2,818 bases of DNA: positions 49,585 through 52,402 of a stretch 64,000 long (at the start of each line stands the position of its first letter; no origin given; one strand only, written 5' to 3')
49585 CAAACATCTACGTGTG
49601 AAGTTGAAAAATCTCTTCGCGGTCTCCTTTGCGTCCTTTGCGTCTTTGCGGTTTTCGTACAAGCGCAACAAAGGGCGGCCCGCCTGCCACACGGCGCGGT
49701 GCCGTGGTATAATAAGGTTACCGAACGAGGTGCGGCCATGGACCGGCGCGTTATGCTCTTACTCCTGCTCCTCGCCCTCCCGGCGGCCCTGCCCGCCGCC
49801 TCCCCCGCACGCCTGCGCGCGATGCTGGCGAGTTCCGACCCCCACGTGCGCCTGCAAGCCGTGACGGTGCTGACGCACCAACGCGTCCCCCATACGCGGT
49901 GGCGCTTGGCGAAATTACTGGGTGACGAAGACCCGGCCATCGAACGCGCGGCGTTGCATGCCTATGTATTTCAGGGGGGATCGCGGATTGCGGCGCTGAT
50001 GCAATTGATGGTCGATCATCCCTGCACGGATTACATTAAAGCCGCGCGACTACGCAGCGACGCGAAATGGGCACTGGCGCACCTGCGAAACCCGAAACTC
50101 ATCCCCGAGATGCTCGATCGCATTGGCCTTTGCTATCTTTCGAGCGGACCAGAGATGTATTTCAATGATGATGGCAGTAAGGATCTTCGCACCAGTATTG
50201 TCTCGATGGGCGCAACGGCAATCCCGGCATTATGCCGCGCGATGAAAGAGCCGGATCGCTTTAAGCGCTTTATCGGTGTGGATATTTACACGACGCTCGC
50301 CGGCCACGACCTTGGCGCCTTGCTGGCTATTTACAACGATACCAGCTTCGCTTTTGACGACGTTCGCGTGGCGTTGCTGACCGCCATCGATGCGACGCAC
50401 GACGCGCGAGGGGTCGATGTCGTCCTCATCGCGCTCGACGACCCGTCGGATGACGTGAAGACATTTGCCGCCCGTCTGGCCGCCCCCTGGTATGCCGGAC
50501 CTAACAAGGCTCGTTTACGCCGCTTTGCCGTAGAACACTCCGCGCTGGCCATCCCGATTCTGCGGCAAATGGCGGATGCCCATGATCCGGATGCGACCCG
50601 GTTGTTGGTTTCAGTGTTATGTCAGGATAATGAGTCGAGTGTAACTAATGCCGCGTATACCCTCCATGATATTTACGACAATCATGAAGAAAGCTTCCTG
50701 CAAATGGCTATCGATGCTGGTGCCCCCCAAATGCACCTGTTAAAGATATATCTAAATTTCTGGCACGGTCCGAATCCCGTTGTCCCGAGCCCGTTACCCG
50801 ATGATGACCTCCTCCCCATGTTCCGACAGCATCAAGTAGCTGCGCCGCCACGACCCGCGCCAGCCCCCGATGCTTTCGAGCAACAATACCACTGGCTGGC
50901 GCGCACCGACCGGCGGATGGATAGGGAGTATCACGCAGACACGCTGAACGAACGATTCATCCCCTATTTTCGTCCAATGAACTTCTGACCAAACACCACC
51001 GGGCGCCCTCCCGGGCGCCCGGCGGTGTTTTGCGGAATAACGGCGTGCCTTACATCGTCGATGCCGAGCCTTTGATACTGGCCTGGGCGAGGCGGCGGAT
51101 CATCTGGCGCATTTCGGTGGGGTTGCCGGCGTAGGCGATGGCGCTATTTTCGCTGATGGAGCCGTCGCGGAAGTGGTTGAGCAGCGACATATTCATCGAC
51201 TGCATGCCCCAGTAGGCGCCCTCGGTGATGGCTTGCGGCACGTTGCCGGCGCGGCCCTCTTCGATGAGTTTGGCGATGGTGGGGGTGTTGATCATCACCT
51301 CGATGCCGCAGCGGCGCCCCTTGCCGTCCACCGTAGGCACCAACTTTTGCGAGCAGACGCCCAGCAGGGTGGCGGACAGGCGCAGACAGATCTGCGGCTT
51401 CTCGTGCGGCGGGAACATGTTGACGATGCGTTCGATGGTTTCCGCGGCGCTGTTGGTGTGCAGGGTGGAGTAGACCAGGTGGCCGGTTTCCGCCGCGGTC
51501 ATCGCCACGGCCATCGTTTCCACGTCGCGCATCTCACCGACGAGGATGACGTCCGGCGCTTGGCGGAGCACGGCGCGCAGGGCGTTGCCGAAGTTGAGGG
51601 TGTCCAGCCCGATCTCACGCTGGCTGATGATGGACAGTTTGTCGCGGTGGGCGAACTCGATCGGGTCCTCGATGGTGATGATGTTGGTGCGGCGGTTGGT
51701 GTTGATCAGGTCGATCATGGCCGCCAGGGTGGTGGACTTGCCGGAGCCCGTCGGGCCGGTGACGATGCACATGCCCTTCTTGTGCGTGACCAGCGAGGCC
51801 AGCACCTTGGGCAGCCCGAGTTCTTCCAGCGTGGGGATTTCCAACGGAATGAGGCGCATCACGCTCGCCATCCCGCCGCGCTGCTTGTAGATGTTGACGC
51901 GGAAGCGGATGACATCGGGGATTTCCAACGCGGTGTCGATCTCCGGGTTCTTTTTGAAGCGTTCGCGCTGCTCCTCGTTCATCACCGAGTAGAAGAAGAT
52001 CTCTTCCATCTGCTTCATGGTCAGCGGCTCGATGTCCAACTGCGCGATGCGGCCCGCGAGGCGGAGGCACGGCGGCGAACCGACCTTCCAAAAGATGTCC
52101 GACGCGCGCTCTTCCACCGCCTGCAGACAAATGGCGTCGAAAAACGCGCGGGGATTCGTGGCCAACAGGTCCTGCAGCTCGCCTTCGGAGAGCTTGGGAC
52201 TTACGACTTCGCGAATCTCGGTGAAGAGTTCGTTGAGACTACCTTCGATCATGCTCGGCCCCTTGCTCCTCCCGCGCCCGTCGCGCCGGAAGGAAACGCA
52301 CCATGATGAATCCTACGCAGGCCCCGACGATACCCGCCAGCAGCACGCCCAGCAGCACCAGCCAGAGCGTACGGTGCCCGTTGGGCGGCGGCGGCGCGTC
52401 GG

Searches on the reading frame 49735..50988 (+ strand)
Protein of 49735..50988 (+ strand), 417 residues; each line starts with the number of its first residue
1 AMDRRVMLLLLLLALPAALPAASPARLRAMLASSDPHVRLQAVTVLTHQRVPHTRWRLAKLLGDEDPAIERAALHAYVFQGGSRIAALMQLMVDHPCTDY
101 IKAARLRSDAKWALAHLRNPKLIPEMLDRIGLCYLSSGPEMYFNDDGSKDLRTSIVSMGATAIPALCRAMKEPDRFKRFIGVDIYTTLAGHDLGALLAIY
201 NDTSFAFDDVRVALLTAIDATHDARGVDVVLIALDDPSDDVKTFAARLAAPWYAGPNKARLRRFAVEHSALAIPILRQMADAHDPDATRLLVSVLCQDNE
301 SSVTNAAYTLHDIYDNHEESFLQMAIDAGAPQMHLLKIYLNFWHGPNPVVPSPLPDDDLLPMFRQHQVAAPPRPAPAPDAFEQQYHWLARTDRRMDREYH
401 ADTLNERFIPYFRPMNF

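Call 83: search_protein_families(library=pfam, proteins=[window:49735-50988:+], max_evalue=0.01)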
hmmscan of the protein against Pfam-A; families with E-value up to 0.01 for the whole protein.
window:49735-50988:+ (417 aa): 2 families
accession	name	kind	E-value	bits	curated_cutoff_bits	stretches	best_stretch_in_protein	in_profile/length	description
PF13646.12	HEAT_2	-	1.1e-12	48.5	27.7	1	27-104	4-82/88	HEAT repeats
PF02985.28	HEAT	-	0.00069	20.1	23.5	0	27-46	5-24/31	HEAT repeat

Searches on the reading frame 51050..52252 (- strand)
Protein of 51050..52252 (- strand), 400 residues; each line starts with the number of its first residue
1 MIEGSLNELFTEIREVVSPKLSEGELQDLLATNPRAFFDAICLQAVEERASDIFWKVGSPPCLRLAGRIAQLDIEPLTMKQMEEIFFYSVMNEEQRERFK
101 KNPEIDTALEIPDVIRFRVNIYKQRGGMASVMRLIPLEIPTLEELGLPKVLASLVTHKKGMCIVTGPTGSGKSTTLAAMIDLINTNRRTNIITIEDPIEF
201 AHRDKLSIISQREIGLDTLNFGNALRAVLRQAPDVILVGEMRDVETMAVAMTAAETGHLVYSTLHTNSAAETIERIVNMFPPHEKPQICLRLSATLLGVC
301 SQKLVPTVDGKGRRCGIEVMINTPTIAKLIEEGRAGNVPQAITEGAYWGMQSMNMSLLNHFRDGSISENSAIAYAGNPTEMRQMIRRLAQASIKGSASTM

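Call 83: search_protein_families(library=pfam, proteins=[window:51050-52252:-], max_evalue=0.01)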
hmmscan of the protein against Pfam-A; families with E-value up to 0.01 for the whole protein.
window:51050-52252:- (400 aa): 13 families
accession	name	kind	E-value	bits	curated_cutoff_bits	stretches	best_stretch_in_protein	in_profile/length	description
PF00437.27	T2SSE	-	4.1e-52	177.5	24.9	1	39-318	13-288/370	Type II/IV secretion system protein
PF13555.12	AAA_29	-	1.4e-05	25.2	27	1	156-188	19-51/61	P-loop containing region of AAA domain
PF13401.12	AAA_22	-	7.7e-05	23.5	27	1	158-196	4-41/130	AAA domain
PF13604.12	AAA_30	-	0.00024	21.3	27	1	150-246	9-102/191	AAA domain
PF04851.21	ResIII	-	0.00038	20.9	22.5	0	150-196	15-61/164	Type III restriction enzyme, res subunit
PF25199.1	nSTAND_NTPase5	-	0.00038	20.7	34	1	154-203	36-85/145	Novel STAND NTPase 5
PF20720.3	nSTAND3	-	0.001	19.2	27.2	1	156-198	14-55/155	Novel STAND NTPase 3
PF12775.13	AAA_7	-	0.0017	18.3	25.8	1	139-186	14-60/181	P-loop containing dynein motor region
PF13173.12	AAA_14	-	0.0021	18.5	27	0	160-208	3-53/129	AAA domain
PF13245.12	AAA_19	-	0.0034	18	25.1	0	157-189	9-41/134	AAA domain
PF13191.12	AAA_16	-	0.0048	17.9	32.6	1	153-186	18-51/167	AAA ATPase domain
PF01935.23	DUF87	-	0.0065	17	23.2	0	164-194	28-58/220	Helicase HerA, central domain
PF00005.33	ABC_tran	-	0.0076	17.3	25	0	158-214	10-69/137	ABC transporter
